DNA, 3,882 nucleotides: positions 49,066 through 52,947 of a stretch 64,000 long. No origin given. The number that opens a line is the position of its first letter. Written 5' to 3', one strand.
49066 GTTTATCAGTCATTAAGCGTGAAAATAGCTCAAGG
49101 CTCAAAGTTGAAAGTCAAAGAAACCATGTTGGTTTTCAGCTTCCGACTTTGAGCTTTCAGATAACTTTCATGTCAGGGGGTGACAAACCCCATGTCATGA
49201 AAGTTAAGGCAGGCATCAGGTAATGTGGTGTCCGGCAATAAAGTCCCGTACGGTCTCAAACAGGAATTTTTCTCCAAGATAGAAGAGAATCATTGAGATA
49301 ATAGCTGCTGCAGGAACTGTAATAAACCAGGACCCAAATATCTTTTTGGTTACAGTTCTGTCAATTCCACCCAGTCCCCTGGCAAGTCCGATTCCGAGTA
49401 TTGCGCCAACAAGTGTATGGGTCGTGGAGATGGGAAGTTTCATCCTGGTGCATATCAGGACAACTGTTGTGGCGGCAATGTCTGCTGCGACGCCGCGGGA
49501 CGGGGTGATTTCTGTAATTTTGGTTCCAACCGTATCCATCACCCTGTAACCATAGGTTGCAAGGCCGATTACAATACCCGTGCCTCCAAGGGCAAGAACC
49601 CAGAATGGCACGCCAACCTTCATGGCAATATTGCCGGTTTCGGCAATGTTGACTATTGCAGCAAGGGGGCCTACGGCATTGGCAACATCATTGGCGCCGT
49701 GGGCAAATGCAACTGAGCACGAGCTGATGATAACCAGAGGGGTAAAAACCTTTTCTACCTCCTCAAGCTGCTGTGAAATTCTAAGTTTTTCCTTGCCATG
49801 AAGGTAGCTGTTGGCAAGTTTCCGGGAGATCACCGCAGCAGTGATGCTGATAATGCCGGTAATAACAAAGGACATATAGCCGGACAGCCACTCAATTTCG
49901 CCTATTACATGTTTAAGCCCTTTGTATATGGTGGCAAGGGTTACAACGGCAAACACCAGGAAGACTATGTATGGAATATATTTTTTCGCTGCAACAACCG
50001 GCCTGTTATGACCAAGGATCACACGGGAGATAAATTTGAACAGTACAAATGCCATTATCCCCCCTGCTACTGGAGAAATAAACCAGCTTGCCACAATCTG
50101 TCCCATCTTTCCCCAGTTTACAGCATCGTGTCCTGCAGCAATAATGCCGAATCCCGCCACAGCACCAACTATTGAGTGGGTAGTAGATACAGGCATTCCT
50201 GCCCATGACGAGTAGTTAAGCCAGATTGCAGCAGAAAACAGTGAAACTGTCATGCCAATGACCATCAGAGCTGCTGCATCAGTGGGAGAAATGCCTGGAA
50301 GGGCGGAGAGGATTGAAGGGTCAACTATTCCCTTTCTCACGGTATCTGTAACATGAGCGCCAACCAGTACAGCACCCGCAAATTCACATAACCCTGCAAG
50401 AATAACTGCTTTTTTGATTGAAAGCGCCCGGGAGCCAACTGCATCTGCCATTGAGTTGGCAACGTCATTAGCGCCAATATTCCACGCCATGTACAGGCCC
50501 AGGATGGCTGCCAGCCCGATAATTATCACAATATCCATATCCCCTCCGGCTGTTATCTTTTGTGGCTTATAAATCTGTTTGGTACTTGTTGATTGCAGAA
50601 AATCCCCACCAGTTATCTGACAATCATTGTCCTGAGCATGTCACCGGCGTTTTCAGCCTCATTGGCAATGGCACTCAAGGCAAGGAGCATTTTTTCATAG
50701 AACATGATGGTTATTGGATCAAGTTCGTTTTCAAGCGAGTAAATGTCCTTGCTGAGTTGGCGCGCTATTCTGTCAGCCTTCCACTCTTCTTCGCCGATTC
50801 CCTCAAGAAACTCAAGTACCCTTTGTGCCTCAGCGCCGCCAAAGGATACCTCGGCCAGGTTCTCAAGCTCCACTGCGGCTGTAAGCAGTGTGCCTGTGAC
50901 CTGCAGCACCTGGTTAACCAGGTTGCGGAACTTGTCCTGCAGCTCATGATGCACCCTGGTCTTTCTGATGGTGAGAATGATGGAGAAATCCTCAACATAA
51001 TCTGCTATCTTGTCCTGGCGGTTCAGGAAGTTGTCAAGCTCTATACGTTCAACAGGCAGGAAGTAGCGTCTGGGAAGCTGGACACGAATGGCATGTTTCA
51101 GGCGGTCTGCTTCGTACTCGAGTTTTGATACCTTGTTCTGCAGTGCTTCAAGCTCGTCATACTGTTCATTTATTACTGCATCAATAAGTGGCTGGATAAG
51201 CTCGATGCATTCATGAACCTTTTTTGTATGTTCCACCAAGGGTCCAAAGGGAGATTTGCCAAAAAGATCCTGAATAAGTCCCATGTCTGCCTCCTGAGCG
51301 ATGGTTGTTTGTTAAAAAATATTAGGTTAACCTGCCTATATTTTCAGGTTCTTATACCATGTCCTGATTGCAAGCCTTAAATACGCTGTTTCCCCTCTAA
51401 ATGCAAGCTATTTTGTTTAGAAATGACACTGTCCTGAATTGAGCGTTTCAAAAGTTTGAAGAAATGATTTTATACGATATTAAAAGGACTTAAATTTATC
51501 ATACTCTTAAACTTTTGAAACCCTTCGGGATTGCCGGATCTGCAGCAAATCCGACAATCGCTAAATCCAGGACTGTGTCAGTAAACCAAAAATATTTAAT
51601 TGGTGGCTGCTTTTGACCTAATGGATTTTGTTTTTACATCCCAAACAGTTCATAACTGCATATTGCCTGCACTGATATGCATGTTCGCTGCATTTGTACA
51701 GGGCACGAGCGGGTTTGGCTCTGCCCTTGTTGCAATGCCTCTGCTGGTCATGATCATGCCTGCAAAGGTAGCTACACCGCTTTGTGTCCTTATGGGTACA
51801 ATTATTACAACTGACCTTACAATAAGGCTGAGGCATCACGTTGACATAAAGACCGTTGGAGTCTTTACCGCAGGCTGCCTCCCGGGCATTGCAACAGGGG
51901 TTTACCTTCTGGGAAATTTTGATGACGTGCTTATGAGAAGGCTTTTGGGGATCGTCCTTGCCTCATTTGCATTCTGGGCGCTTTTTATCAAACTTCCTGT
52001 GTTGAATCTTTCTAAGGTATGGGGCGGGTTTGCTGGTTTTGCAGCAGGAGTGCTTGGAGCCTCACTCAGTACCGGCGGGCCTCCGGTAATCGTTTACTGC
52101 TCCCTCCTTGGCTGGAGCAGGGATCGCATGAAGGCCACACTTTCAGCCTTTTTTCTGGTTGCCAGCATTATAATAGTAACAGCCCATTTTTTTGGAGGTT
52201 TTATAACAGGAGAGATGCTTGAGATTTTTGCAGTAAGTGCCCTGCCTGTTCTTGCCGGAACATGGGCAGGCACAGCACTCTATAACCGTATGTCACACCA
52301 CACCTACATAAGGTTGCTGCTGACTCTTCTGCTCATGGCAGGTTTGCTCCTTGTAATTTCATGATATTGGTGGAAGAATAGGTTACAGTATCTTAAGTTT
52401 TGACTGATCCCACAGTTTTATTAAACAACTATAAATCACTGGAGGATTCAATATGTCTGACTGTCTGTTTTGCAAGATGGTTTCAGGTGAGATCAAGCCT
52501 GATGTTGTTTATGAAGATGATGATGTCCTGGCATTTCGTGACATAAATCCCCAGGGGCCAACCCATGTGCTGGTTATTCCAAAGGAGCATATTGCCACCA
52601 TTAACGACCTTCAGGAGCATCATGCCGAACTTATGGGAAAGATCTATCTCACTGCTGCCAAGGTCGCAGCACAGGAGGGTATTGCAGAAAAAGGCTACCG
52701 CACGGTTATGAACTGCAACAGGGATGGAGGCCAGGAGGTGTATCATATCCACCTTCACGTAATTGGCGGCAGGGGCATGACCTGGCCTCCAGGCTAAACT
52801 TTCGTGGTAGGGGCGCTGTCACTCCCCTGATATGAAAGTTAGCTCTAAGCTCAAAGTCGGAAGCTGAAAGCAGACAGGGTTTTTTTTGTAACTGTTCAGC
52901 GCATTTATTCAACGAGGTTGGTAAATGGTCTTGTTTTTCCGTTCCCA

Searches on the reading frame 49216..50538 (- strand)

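Call 31: search_protein_families(library=ncbifam, proteins=[window:49216-50538:-], max_evalue=0.00001)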
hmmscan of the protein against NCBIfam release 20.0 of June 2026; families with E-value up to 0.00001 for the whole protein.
window:49216-50538:- (440 aa): 2 families
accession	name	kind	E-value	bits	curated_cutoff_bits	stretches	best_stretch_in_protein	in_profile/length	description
NF053884.1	SulfPermCysPBac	equivalog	5.4e-35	120.9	400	2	222-420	129-313/354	sulfate permease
NF033774.1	phos_trans_PitA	exception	1.4e-22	80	800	2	3-172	14-179/498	inorganic phosphate transporter PitA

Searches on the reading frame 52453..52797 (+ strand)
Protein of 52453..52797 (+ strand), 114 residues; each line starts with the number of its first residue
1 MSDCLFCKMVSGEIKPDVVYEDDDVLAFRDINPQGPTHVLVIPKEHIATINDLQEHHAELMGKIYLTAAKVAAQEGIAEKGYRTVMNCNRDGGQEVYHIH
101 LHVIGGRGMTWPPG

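Call 31: search_protein_families(library=ncbifam, proteins=[window:52453-52797:+], max_evalue=0.00001)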
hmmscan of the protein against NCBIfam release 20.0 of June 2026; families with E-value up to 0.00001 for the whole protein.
window:52453-52797:+ (114 aa): 2 families
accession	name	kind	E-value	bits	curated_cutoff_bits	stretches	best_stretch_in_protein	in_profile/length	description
NF007965.0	PRK10687.1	equivalog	1.1e-41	141.7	206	1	3-109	4-110/119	purine nucleoside phosphoramidase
NF045834.1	M_plasma_HinT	exception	2.9e-21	76.2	130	1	5-104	1-99/102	histidine triad protein HinT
